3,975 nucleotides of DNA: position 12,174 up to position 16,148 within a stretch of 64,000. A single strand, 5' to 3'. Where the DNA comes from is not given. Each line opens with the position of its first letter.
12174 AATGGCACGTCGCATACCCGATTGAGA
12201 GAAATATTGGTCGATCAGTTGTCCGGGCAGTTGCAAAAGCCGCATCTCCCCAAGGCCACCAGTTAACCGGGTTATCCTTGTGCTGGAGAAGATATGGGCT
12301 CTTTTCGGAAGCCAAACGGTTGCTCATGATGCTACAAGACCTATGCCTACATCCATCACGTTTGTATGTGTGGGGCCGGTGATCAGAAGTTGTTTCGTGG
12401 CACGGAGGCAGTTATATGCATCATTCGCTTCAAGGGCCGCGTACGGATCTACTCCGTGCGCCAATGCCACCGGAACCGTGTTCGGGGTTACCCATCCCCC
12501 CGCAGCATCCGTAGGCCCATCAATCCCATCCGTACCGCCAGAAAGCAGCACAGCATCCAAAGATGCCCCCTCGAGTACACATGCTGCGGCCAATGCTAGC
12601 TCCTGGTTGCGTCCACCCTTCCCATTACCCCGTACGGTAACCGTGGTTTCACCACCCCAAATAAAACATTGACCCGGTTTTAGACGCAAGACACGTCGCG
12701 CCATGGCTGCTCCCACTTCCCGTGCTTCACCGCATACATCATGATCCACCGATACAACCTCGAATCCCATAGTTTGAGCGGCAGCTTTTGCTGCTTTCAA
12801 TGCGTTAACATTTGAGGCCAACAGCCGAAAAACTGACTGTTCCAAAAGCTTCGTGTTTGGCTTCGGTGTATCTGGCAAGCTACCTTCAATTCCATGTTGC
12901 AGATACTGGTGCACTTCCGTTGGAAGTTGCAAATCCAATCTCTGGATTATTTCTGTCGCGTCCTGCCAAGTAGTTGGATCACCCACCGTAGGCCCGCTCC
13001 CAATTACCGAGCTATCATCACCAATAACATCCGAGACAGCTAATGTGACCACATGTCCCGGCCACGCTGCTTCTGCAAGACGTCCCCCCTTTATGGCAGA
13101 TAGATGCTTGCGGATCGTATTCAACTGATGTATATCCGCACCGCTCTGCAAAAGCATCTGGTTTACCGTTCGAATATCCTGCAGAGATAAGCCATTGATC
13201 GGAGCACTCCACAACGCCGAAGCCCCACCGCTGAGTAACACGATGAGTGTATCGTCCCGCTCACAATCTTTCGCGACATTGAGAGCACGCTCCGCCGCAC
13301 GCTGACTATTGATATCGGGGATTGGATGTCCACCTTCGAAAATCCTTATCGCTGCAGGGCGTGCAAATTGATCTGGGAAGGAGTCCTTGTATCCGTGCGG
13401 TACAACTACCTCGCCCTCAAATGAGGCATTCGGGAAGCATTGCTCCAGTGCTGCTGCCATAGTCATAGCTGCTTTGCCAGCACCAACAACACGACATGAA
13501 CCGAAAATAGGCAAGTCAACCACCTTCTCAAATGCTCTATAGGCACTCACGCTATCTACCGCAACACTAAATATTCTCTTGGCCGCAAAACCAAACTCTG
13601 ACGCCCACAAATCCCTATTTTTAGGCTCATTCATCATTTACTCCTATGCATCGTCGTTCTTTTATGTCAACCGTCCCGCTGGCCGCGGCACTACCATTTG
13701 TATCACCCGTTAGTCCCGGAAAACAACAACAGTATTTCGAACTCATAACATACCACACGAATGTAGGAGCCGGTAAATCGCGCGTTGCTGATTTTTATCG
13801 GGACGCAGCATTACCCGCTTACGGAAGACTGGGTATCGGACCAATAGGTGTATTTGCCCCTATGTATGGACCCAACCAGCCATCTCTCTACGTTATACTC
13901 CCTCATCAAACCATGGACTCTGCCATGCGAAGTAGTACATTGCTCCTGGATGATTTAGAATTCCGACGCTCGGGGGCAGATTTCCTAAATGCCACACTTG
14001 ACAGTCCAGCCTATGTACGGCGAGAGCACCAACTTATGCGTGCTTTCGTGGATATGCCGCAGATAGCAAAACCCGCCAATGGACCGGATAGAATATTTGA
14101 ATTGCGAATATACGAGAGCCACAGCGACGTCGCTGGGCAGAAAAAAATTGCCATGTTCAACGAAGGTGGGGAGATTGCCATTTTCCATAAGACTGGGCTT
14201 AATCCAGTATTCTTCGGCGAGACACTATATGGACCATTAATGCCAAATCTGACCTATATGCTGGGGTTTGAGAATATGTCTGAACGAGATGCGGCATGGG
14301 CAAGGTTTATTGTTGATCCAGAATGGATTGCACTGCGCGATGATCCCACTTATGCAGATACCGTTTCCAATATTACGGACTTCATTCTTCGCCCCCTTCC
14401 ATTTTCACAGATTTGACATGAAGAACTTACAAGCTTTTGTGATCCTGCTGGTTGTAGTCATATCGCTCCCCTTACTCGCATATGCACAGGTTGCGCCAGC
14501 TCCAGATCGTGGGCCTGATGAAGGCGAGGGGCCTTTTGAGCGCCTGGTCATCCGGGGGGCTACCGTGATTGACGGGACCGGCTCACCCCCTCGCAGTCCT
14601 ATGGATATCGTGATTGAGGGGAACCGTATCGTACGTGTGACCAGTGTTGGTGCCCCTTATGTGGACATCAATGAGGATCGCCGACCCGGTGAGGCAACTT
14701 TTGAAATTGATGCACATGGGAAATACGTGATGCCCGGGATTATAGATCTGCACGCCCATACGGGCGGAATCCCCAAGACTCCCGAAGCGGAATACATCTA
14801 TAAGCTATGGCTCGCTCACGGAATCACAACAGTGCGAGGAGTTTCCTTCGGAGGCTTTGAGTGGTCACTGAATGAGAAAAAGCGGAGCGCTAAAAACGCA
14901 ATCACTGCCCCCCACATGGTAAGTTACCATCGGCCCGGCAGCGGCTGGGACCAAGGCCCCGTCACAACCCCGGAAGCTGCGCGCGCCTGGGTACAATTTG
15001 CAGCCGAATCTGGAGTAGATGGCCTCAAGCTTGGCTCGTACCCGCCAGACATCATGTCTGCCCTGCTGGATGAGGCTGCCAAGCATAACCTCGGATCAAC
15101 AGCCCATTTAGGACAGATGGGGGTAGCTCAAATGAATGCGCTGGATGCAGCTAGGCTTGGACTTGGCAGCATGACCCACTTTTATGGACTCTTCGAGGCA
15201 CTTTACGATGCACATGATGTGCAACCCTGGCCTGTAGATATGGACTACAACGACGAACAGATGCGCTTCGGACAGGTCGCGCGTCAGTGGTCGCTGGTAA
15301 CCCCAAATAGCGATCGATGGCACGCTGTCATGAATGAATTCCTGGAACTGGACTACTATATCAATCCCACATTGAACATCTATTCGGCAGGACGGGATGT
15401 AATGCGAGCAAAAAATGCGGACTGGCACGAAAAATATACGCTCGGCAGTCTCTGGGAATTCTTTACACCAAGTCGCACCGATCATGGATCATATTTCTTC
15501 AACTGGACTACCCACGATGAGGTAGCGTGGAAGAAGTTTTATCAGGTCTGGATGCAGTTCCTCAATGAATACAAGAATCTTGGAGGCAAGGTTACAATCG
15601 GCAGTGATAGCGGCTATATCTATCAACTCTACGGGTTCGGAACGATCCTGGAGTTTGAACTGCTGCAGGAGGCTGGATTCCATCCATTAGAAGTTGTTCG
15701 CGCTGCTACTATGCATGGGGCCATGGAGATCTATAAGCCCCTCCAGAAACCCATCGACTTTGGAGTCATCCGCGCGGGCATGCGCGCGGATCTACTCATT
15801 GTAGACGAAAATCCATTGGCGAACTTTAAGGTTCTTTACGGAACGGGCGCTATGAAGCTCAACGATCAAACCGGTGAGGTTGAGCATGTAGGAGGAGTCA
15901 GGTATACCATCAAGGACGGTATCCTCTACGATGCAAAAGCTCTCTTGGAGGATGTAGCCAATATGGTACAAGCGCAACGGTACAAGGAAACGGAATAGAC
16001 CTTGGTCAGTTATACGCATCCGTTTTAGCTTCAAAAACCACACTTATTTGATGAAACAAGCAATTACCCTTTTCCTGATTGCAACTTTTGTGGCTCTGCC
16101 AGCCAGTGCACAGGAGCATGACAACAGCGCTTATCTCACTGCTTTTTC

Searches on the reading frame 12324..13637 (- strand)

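Call 78: search_protein_families(library=pfam, proteins=[window:12324-13637:-], max_evalue=0.0001)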
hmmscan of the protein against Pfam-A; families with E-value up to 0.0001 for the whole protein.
window:12324-13637:- (437 aa): 2 families
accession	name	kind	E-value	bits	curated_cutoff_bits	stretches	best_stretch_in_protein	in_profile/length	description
PF13660.11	DUF4147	-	4.5e-75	252.6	23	1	19-247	2-234/234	Domain of unknown function (DUF4147)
PF05161.18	MOFRL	-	7.5e-38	129.4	28.3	1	324-429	2-106/106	MOFRL family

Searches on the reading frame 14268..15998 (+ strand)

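Call 78: search_protein_families(library=pfam, proteins=[window:14268-15998:+], max_evalue=0.0001)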
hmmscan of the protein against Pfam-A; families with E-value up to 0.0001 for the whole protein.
window:14268-15998:+ (576 aa): 2 families
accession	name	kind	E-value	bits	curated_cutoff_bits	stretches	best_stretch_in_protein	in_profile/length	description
PF01979.26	Amidohydro_1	-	6.9e-12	45.7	25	1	435-523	239-329/345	Amidohydrolase family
PF07969.17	Amidohydro_3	-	1.5e-07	31.7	29.7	0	146-165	2-23/472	Amidohydrolase family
